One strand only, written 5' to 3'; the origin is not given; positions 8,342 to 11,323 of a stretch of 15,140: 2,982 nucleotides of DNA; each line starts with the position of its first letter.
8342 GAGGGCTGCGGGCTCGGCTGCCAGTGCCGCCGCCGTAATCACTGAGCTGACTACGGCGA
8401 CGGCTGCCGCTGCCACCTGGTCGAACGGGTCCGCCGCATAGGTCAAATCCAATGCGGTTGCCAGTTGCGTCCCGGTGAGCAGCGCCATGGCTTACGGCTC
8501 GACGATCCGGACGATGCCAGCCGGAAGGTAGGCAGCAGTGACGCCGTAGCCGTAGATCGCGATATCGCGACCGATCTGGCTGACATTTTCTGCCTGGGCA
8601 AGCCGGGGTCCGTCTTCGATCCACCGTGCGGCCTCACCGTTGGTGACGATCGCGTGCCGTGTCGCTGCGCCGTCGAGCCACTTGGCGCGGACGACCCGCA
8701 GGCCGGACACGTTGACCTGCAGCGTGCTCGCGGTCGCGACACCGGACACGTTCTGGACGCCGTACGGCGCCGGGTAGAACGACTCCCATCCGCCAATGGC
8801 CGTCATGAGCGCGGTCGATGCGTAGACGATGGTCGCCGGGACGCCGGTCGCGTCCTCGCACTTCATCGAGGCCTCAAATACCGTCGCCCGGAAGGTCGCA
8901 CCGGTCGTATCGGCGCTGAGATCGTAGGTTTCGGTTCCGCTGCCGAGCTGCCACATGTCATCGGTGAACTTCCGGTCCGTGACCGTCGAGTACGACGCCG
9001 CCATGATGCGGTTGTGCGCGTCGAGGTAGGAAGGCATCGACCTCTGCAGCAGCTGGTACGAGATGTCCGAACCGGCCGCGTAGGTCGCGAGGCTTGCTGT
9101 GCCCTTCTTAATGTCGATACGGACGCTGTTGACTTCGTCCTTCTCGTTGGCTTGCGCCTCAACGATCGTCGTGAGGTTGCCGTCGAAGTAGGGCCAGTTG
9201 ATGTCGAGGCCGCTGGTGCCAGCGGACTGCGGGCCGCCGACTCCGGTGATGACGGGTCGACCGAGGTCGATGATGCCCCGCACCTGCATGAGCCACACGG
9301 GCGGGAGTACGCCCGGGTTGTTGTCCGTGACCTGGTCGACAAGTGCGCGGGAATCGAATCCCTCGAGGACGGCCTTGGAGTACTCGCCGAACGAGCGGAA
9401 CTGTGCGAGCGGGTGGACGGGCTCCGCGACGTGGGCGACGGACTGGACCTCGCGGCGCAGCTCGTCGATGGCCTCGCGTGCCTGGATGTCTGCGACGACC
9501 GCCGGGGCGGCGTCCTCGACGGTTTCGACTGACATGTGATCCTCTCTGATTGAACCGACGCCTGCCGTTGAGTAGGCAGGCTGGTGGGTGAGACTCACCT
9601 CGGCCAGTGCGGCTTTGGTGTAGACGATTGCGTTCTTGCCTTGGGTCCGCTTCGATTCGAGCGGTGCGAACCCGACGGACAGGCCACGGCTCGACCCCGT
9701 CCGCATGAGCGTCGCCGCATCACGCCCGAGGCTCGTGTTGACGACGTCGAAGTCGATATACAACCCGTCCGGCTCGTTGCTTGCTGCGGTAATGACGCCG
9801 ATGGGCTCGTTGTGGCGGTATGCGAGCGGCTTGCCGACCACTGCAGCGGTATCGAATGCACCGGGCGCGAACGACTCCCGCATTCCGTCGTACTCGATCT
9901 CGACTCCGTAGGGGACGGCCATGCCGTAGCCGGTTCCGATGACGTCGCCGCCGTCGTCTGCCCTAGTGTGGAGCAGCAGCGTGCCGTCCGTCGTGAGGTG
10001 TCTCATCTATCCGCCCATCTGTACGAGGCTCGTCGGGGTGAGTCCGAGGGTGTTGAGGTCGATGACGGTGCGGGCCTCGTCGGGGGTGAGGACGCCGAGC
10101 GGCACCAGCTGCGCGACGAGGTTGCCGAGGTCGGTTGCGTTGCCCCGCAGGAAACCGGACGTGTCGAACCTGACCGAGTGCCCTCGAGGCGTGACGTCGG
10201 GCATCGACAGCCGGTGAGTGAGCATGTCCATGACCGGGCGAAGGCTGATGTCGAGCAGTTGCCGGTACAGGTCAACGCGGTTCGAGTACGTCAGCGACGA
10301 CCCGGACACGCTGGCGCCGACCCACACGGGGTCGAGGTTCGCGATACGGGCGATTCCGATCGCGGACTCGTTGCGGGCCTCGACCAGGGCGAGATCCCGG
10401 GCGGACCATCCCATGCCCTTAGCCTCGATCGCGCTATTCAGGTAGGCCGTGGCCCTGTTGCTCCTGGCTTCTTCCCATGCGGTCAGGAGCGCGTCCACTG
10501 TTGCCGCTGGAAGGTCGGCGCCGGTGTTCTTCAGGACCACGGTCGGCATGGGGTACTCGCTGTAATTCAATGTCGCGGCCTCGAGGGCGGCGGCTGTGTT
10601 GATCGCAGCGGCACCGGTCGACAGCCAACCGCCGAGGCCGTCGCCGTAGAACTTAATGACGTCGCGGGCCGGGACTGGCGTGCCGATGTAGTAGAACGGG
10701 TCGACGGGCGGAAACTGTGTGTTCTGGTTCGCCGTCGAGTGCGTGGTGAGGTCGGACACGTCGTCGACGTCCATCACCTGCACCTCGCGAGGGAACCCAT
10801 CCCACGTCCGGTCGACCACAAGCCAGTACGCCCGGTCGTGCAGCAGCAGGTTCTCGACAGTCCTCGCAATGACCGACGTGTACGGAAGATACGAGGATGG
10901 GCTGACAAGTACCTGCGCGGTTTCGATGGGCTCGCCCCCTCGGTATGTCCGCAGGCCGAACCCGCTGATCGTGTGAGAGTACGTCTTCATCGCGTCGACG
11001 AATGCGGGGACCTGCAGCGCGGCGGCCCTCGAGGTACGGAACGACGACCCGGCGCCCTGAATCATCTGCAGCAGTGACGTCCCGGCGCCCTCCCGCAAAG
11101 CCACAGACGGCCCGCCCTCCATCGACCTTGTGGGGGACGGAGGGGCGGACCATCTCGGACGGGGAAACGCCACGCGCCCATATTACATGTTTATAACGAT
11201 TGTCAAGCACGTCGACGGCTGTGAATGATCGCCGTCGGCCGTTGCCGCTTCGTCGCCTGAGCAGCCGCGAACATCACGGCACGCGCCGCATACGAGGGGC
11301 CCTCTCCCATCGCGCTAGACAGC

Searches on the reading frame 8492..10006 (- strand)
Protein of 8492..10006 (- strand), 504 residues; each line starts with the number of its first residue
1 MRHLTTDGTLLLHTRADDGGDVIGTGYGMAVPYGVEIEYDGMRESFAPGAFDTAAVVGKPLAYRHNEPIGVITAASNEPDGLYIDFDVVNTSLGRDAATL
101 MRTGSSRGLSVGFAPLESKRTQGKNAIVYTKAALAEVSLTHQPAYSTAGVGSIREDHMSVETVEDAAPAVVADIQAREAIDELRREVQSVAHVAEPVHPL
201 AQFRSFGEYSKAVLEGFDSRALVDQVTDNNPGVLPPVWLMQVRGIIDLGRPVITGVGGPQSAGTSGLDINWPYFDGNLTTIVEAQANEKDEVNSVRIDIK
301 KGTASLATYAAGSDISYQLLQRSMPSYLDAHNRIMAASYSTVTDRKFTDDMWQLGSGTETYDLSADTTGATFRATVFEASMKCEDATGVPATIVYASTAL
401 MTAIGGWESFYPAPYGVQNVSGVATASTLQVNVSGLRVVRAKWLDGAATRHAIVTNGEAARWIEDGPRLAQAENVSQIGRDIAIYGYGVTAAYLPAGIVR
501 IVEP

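Call 9: search_protein_families(library=pfam, proteins=[window:8492-10006:-], max_evalue=0.01)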
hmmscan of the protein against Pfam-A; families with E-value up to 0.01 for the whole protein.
window:8492-10006:- (504 aa): 1 family
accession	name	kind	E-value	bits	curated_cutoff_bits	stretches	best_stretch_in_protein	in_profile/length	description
PF04586.22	Peptidase_S78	-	1.7e-14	54.7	21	1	14-155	5-157/165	Caudovirus prohead serine protease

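Call 10: search_protein_families(library=phrogs, proteins=[window:8492-10006:-], max_evalue=0.001)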
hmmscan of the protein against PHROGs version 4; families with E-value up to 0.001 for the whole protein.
window:8492-10006:- (504 aa): 5 families
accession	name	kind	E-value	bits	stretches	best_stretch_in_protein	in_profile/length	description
phrog_2263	-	head and packaging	4.5e-50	172.1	1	28-502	43-542/551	major head protein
phrog_80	-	head and packaging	5.8e-21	76.3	1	21-173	235-398/607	head maturation protease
phrog_617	-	head and packaging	1.9e-12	47.9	1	64-175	68-183/626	major head protein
phrog_3270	-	head and packaging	4.5e-08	33.2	1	45-160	23-136/603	head maturation protease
phrog_36211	-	head and packaging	8.8e-05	22.7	1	78-157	86-168/378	head maturation protease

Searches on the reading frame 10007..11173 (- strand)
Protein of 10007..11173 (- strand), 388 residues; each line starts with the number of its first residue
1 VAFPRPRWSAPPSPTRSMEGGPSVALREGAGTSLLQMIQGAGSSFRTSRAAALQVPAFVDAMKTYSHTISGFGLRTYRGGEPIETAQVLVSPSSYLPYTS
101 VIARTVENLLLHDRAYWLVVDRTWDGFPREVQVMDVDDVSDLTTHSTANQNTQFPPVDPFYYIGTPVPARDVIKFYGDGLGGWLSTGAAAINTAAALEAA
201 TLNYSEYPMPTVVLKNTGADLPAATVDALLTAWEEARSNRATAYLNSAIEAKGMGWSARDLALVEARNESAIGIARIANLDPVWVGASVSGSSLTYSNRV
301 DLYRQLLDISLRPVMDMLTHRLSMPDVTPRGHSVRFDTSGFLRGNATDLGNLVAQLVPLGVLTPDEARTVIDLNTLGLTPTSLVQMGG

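Call 9: search_protein_families(library=pfam, proteins=[window:10007-11173:-], max_evalue=0.01)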
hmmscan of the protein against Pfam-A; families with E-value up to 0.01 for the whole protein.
window:10007-11173:- (388 aa): 1 family
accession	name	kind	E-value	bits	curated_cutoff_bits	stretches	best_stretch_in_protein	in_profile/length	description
PF04860.17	Phage_portal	-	1e-26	94.3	39.1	1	58-370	3-319/321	Phage portal protein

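Call 10: search_protein_families(library=phrogs, proteins=[window:10007-11173:-], max_evalue=0.001)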
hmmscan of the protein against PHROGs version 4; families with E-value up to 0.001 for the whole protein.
window:10007-11173:- (388 aa): 3 families
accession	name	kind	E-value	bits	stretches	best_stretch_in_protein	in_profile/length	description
phrog_12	-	head and packaging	8e-33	115.3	1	37-375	75-417/646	portal protein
phrog_2662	-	head and packaging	9.3e-13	48.6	1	84-375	104-407/717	portal protein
phrog_5929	-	head and packaging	8.8e-08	32.7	1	209-376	16-185/228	portal protein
